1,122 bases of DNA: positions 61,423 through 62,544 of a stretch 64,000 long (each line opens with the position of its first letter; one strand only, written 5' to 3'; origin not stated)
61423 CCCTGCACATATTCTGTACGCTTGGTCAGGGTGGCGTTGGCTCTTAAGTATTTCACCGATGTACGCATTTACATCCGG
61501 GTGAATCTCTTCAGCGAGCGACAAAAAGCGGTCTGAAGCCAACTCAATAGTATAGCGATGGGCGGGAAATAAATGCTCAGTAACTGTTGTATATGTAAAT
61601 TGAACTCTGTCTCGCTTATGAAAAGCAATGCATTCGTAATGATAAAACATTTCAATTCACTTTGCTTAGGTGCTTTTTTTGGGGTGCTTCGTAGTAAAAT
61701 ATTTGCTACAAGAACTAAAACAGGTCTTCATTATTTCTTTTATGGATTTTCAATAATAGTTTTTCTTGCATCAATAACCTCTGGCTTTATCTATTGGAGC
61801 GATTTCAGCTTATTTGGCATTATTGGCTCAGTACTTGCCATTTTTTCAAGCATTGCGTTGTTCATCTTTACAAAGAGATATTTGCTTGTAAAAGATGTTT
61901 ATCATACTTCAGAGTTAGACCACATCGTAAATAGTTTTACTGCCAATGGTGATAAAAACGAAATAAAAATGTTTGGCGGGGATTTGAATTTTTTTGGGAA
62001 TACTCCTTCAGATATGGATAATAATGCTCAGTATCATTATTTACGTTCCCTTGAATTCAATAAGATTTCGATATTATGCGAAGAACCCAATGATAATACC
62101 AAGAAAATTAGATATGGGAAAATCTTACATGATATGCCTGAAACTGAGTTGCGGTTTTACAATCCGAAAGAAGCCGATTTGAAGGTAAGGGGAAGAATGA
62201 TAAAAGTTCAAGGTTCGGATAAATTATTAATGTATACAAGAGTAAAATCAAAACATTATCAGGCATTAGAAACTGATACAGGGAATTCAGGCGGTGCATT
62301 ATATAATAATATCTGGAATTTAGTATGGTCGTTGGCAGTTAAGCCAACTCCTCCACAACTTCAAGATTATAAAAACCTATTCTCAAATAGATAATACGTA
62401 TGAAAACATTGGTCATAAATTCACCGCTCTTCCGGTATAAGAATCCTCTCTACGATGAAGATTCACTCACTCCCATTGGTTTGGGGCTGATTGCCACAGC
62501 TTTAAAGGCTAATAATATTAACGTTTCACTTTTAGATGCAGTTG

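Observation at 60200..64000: Scarred accessory junction: IS21 remnant, membrane protein with HtrA-like GNSGGAL motif, truncated B12-radical-SAM gene fragment and a large unknown gene running off the window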

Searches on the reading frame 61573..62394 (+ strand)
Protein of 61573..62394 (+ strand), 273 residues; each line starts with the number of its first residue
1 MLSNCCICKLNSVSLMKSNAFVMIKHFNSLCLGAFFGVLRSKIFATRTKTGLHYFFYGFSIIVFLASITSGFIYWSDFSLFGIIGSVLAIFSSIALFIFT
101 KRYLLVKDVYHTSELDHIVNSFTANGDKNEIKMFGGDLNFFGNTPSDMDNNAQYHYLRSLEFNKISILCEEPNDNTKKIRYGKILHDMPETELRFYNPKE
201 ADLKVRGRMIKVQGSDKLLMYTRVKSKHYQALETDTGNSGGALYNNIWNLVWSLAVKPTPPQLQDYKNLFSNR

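Call 5: search_protein_families(library=pfam, proteins=[window:61573-62394:+], max_evalue=0.1)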
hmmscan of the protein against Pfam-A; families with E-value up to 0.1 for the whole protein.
window:61573-62394:+ (273 aa): 0 families

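Call 6: search_protein_families(library=padloc, proteins=[window:61573-62394:+], max_evalue=0.1)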
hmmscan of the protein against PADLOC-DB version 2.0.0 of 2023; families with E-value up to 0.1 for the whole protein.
window:61573-62394:+ (273 aa): 0 families

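Call 7: find_encoding_contigs(protein=window:61573-62394:+, flank=10000, max_places=10)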
Protein window:61573-62394:+ (273 aa): 1 contig read that carries it; 1 place shown.
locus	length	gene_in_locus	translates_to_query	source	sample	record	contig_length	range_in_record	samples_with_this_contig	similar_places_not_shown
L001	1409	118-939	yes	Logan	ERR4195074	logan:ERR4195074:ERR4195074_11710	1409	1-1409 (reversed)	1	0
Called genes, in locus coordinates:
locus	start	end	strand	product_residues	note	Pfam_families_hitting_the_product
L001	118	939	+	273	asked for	-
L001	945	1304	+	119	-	PF02310:B12-binding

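Call 11: search_protein_families(library=ncbifam, proteins=[window:61573-62394:+], max_evalue=0.1)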
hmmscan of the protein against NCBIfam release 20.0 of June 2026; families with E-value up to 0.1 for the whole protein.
window:61573-62394:+ (273 aa): 0 families

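Call 26: find_homologous_proteins(query=window:61573-62394:+, max_evalue=0.01)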
Query window:61573-62394:+ (273 aa): 126 proteins with E <= 0.01 among 408 candidates; the best 120 are listed.
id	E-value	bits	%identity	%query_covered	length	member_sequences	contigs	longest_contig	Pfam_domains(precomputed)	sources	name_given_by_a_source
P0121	3.4e-171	586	100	95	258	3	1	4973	-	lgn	-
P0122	6.8e-104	365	66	89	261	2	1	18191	-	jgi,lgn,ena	-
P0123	4.7e-103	362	69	86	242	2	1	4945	-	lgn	-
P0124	4.3e-96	340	61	90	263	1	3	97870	-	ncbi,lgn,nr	ncbi:MAG: hypothetical protein EYC69_06075 [Bacteroidetes bacterium]|nr:MAG: hypothetical protein EY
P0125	2.6e-95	337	63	90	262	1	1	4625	-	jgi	jgi:hypothetical protein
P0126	1.2e-90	322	60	89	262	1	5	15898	-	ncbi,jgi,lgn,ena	-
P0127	7.2e-90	319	58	89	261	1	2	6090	-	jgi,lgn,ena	-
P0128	1.7e-89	318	58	89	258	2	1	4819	-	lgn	-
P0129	1.7e-88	315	59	88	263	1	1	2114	-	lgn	-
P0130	4.5e-88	313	56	89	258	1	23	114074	-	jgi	jgi:hypothetical protein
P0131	1.1e-87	312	57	89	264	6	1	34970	-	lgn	-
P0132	3.0e-87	311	59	89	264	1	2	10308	-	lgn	-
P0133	3.2e-87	311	57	89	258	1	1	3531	-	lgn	-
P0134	3.3e-87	310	57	89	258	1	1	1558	-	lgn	-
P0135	9.6e-87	309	60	90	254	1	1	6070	-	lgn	-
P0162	1.0e-77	279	51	89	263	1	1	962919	-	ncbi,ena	-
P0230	1.8e-61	226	45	89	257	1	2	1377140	-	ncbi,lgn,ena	-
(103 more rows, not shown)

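Call 27: find_encoding_contigs(protein=P0124, flank=7000, max_places=2)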
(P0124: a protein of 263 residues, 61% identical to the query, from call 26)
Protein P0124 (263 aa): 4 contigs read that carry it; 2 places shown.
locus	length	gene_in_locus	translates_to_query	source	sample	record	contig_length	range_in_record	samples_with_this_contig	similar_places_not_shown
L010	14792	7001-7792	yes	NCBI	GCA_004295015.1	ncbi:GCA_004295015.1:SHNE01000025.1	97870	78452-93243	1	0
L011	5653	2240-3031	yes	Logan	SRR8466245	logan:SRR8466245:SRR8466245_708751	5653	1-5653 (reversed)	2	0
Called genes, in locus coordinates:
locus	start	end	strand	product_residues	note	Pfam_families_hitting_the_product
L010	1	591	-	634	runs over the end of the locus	PF12768:Rax2, PF18962:Por_Secre_tail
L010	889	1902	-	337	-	-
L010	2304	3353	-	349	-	PF02661:Fic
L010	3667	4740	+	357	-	PF13784:Fic_N, PF02661:Fic, PF21248:SoFic-like_C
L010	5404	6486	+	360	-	PF12844:HTH_19, PF13560:HTH_31 (weak), PF01381:HTH_3, PF06114:Peptidase_M78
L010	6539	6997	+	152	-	PF11848:DUF3368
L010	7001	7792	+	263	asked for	-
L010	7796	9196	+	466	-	PF02310:B12-binding, PF04055:Radical_SAM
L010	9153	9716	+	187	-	PF03167:UDG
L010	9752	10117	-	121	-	PF00872:Transposase_mut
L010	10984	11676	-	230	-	-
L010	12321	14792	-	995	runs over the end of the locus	PF19081:Ig_7 (weak), PF18962:Por_Secre_tail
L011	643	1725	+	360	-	PF12844:HTH_19, PF13560:HTH_31 (weak), PF01381:HTH_3, PF06114:Peptidase_M78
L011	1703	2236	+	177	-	PF11848:DUF3368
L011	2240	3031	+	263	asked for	-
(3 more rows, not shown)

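Call 28: find_encoding_contigs(protein=P0162, flank=7000, max_places=2)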
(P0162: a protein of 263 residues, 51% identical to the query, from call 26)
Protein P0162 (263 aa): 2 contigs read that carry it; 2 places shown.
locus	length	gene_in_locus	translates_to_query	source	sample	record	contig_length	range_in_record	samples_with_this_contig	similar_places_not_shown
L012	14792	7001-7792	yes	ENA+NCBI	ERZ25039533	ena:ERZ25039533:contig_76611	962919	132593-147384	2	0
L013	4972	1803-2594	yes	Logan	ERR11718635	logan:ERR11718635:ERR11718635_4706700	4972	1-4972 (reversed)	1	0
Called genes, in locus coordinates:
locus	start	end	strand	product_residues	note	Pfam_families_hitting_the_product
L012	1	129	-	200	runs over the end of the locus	PF00578:AhpC-TSA, PF08534:Redoxin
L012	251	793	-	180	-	PF07883:Cupin_2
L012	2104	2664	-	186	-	-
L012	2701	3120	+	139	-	-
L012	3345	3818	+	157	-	-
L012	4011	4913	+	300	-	-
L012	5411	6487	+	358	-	PF12844:HTH_19 (weak), PF13560:HTH_31 (weak), PF01381:HTH_3, PF06114:Peptidase_M78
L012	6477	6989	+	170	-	PF11848:DUF3368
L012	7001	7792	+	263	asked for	-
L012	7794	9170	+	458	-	PF02310:B12-binding, PF04055:Radical_SAM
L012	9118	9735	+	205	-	PF03167:UDG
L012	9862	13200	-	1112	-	PF07517:SecA_DEAD, PF01043:SecA_PP_bind, PF21090:P-loop_SecA, PF07516:SecA_SW, PF02810:SEC-C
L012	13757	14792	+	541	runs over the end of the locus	PF02493:MORN (faint)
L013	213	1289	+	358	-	PF12844:HTH_19 (weak), PF13560:HTH_31 (weak), PF01381:HTH_3, PF06114:Peptidase_M78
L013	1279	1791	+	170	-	PF11848:DUF3368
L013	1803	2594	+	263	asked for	-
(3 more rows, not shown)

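Call 29: find_encoding_contigs(protein=P0230, flank=7000, max_places=2)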
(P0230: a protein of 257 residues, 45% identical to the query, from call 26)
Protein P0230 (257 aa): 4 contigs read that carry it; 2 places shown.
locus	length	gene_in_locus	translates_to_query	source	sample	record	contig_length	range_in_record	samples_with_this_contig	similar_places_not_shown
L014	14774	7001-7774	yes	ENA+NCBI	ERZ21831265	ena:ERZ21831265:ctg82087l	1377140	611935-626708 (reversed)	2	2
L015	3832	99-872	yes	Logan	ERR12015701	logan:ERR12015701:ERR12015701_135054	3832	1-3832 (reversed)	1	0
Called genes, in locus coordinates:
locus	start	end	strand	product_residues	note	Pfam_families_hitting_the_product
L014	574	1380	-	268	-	PF06114:Peptidase_M78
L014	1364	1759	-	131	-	-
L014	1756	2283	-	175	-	-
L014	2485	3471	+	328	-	PF01734:Patatin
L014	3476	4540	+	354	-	PF18144:SMODS (weak), PF21654:DncV-like_NTFase, PF21713:DncV_C (weak)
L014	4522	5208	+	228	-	PF02810:SEC-C (weak)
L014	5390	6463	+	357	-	PF12844:HTH_19 (weak), PF01381:HTH_3, PF06114:Peptidase_M78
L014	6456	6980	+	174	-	PF11848:DUF3368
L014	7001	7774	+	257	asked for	-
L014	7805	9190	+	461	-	PF02310:B12-binding, PF04055:Radical_SAM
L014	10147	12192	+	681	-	PF00456:Transketolase_N, PF00676:E1_dh (faint), PF02779:Transket_pyr, PF02780:Transketolase_C (weak), PF22613:Transketolase_C_1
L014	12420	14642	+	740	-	PF00930:DPPIV_N, PF00326:Peptidase_S9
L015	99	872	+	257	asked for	-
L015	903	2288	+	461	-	PF02310:B12-binding, PF04055:Radical_SAM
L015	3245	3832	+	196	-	?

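Call 35: search_protein_families(library=padloc, proteins=[L010:5404-6486:+, L010:6539-6997:+, L010:7001-7792:+, L010:7796-9196:+, L010:9153-9716:+], max_evalue=0.01)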
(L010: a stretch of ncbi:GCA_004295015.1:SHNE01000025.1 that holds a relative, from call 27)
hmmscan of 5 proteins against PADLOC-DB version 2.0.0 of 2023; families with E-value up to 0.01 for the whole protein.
L010:5404-6486:+ (360 aa): 21 families
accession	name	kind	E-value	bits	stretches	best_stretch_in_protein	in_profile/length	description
PDLC03949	RmrA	-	1.3e-60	203.2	1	11-342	5-324/363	-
PDLC03944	RmrA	-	3.7e-51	172.4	1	5-331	3-331/384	-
PDLC03954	RmrA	-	8.5e-49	164.5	1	5-311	7-317/380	-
PDLC03948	RmrA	-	9.4e-44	147.9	1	4-337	4-343/397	-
PDLC03943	RmrA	-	2.7e-43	146.5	1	10-338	4-327/370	-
PDLC03946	RmrA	-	7.2e-42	141.4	1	11-331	5-313/357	-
PDLC03947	RmrA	-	2.7e-40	136.4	1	3-333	6-340/383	-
PDLC03951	RmrA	-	8.9e-40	134.9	1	10-337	10-339/400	-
PDLC03955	RmrA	-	4.6e-39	132.7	1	11-343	23-349/371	-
PDLC03952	RmrA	-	3.5e-38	129.5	1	3-332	17-353/395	-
PDLC03945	RmrA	-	1.1e-36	124.9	1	9-309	3-318/394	-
PDLC03950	RmrA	-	1.2e-36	124.5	1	11-330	5-323/369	-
PDLC03956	RmrA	-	2.4e-34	117.1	1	6-311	6-313/399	-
PDLC03953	RmrA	-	2.2e-30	104.1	1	9-333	6-331/373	-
PDLC04141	capP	-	4.7e-15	53.7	1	134-284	4-153/242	capP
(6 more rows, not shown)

L010:6539-6997:+ (152 aa): 1 family
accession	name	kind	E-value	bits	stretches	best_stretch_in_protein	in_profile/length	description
PDLC05071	PDC-S70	-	0.00093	17.4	1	10-125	28-142/161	-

L010:7001-7792:+ (263 aa): 0 families

L010:7796-9196:+ (466 aa): 1 family
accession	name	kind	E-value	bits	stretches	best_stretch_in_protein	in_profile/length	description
PDLC04689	PDC-M51A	-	3.8e-15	53.6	1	19-350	17-343/420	-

L010:9153-9716:+ (187 aa): 0 families

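Call 41: search_protein_families(library=pfam, proteins=[L010:7796-9196:+, L010:9153-9716:+, L010:6539-6997:+], max_evalue=1)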
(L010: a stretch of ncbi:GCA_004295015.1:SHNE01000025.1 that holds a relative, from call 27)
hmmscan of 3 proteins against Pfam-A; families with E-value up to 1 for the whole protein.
L010:7796-9196:+ (466 aa): 2 families
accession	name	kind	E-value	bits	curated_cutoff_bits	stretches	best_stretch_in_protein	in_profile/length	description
PF04055.27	Radical_SAM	-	6.5e-19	69.1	29.5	1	189-355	1-165/166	Radical SAM superfamily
PF02310.24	B12-binding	-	5.6e-11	42.8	32.1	1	23-130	12-119/121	B12 binding domain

L010:9153-9716:+ (187 aa): 3 families
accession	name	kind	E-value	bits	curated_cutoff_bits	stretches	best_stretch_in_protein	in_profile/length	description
PF03167.25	UDG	-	4.6e-17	62.9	24.3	1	33-179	8-138/141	Uracil DNA glycosylase superfamily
PF11675.13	DUF3271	-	0.001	19.3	22.5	1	147-186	27-66/248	Protein of unknown function (DUF3271)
PF13654.12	AAA_32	-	0.0067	16.8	21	1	58-142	44-127/133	LonB-like, AAA domain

L010:6539-6997:+ (152 aa): 5 families
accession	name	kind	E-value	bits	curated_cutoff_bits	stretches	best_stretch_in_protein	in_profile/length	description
PF18480.7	DUF5615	-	0.016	15.5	23.8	1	52-114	25-87/110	Domain of unknown function (DUF5615)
PF11848.13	DUF3368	-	0.023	15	27.3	1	96-122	1-28/46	Domain of unknown function (DUF3368)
PF01850.27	PIN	-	0.053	14.6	23.6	1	18-88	45-117/120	PIN domain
PF03048.19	Herpes_UL92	-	0.061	13.6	21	1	17-83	72-140/191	UL92 family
PF17146.10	PIN_6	-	0.11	13.3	27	1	6-35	16-45/87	PIN domain of ribonuclease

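Call 43: predict_structure(alignment_id=A2)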
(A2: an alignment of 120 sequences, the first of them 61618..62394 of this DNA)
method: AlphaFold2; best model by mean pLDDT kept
length: 258 residues; sequences in the alignment: 120
mean_pLDDT: 91.2   pTM: 0.79
mean pLDDT of the five models: 91.2, 90.6, 90.2, 88.7, 87.4
residues with pLDDT >= 90: 187; 70-90: 60; 50-70: 11; < 50: 0
segments of 3 or more residues with pLDDT < 50: none
pLDDT, mean of each block of 10 residues (from residue 1): 75 82 71 75 93 94 91 93 87 88 97 97 91 97 98 96 98 98 86 96 94 92 94 96 98 93
secondary structure, 60 per line:
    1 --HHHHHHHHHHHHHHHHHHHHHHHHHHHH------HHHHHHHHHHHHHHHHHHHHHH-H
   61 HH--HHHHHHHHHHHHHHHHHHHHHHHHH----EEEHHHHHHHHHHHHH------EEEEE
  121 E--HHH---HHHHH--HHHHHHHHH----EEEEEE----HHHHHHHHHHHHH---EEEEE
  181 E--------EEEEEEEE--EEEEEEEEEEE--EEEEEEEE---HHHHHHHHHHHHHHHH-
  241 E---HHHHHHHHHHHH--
elements in order: H3-30 H37-58 H65-89 E94-96 H97-109 E116-121 H130-134 H137-145 E150-155 H160-172 E176-181 E190-197 E200-210 E213-220 H224-239 H245-256

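Call 46: fold_search(model_id=the predicted structure, library=pdb)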
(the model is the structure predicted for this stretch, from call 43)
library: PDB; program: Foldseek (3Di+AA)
matches with E <= 10: 245; with E <= 0.001: 0
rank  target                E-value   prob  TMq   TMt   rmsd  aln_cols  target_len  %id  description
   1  5bpd_C                3.6e-03  1.00  0.37  0.36  14.7       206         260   12  Structure of TrmBL2, an archaeal chromatin protein, shows a novel mode of DNA binding. (released 2015-09-02)
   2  1rff_B                1.0e-01  0.75  0.31  0.20   9.9       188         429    9  Crystal structure of human Tyrosyl-DNA Phosphodiesterase complexed with vanadate, octapeptide KLNYYDPR, and tetranucle (released 2004-03-02)
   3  5nwa_A                1.0e-01  0.75  0.31  0.20   9.4       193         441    7  Crystal structure of the complex of Tdp1 with duplex DNA (released 2018-01-10)
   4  2o8r_B                1.8e-01  0.63  0.29  0.14  11.0       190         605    9  Crystal Structure of Polyphosphate Kinase from Porphyromonas Gingivalis (released 2006-12-19)
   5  1rg1_B                1.9e-01  0.69  0.32  0.21   9.2       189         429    7  Crystal structure of human Tyrosyl-DNA Phosphodiesterase complexed with vanadate, octopamine, and tetranucleotide AGTT (released 2004-03-02)
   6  1mu9_B                2.1e-01  0.54  0.29  0.19  10.2       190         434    8  Crystal Structure of a Human Tyrosyl-DNA Phosphodiesterase (Tdp1)-Vanadate Complex (released 2003-01-07)
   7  1nop_B                2.1e-01  0.51  0.28  0.18  10.3       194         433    9  Crystal structure of human tyrosyl-DNA phosphodiesterase (Tdp1) in complex with vanadate, DNA and a human topoisomeras (released 2003-03-11)
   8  1mu7_A                2.4e-01  0.69  0.33  0.21   9.4       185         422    9  Crystal Structure of a Human Tyrosyl-DNA Phosphodiesterase (Tdp1)-Tungstate Complex (released 2003-01-07)
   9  1mu7_B                2.4e-01  0.60  0.31  0.20   9.7       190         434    7  Crystal Structure of a Human Tyrosyl-DNA Phosphodiesterase (Tdp1)-Tungstate Complex (released 2003-01-07)
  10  1rg1_A                2.4e-01  0.51  0.31  0.20   9.3       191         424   10  Crystal structure of human Tyrosyl-DNA Phosphodiesterase complexed with vanadate, octopamine, and tetranucleotide AGTT (released 2004-03-02)
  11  9b3b_B                2.5e-01  0.72  0.34  0.22   8.8       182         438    8  Structure of TDP1 complexed with compound IB09 (released 2024-09-25)
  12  8cw2_B                2.6e-01  0.63  0.32  0.20   9.4       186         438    7  Crystal structure of TDP1 complexed with compound XZ760 (released 2023-04-12)
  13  7ufy_B                2.6e-01  0.60  0.32  0.20   9.4       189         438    7  Crystal structure of TDP1 complexed with compound XZ766 (released 2023-04-12)
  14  6dhu_A                3.0e-01  0.51  0.31  0.20   9.5       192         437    8  Crystal structure of Tdp1 catalytic domain in complex with Zenobia fragment ZT0911 from cocktail soak (released 2019-05-29)
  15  8uv1_A                3.1e-01  0.44  0.30  0.19  10.1       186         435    8  Structure of TDP1 complexed with compound IB01 (released 2024-09-25)
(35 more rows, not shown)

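Call 54: find_related_loci(query=A2, collection=genome_contigs, flank=8000)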
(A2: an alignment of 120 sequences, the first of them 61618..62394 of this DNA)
Query A2 (258 aa) in genome_contigs; peptide patterns used: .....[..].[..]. (x = any residue, [..] = any of these).
42 stretches matched a pattern; 19 encode a relative of the query (tblastn E <= 1e-3); 19 distinct loci.
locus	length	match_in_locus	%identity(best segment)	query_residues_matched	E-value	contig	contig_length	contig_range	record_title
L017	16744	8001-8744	61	14-258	6e-103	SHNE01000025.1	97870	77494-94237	MAG: Bacteroidetes bacterium isolate Bin7_1 c_000000000068, whole genome shotgun sequence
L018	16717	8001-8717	57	14-248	3e-92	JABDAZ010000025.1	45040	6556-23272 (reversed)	MAG: Bacteroidetes bacterium isolate BWOrgHeat_Nextera79_MAG2 3300020674.a:Ga0206963_10042, whole genome shotgun sequenc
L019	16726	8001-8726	57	14-255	5e-92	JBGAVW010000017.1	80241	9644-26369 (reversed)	MAG: Saprospiraceae bacterium isolate MAG_MBR_AS.23 MBRAS-23_NODE_17_length_80241_cov_6.555411, whole genome shotgun seq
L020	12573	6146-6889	55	4-251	6e-91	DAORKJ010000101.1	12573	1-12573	MAG TPA_asm: Chitinophagales bacterium isolate AMR_MDS_5528 NODE_1400_length_12573_cov_10.891756, whole genome shotgun s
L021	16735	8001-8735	53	14-254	4e-83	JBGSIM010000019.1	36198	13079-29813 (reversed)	MAG: Cyclobacteriaceae bacterium isolate JTS-AC130 k141_174932, whole genome shotgun sequence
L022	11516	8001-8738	51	12-258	1e-80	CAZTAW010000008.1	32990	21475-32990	MAG TPA_asm: uncultured Bacteroidales bacterium isolate SRP141376_co2_262 genome assembly, contig: NODE_2938_length_3299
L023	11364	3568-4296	52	15-254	1e-78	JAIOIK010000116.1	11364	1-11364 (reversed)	MAG: Ignavibacteria bacterium isolate MAG_28 contig_174205, whole genome shotgun sequence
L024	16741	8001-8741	51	14-256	4e-77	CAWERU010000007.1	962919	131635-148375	MAG: uncultured Bacteroidetes bacterium isolate MFD04944.bin.1.237 genome assembly, contig: contig_76611, whole genome s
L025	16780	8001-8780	55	14-255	1e-89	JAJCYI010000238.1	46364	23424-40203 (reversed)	MAG: Saprospiraceae bacterium isolate OFTM40 OFTM40_237, whole genome shotgun sequence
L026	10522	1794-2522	50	14-257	1e-76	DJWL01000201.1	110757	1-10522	MAG TPA_asm: Flavobacteriaceae bacterium UBA6231 UBA6231_contig_22528, whole genome shotgun sequence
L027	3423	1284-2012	49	15-257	4e-76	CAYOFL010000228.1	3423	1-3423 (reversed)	MAG TPA_asm: uncultured Ignavibacteria bacterium isolate binchicken_co211_253 genome assembly, contig: NODE_26095_length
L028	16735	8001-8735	46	14-255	1e-75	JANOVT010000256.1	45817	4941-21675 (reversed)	MAG: Flavobacteriales bacterium isolate VAR_35_metabat_581 VAR_35_k141_1145854, whole genome shotgun sequence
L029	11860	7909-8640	47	16-256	6e-72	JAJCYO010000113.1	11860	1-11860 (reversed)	MAG: Flavobacteriales bacterium isolate OFTM342 OFTM342_112, whole genome shotgun sequence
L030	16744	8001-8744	45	14-258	1e-71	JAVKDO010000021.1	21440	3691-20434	MAG: Cyclobacteriaceae bacterium isolate F3-SA18-15 k141_1476, whole genome shotgun sequence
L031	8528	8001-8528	57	14-185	4e-61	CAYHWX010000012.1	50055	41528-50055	MAG TPA_asm: uncultured Vicingus sp. isolate ERP119705_co15_575 genome assembly, contig: NODE_434_length_50055_cov_6.388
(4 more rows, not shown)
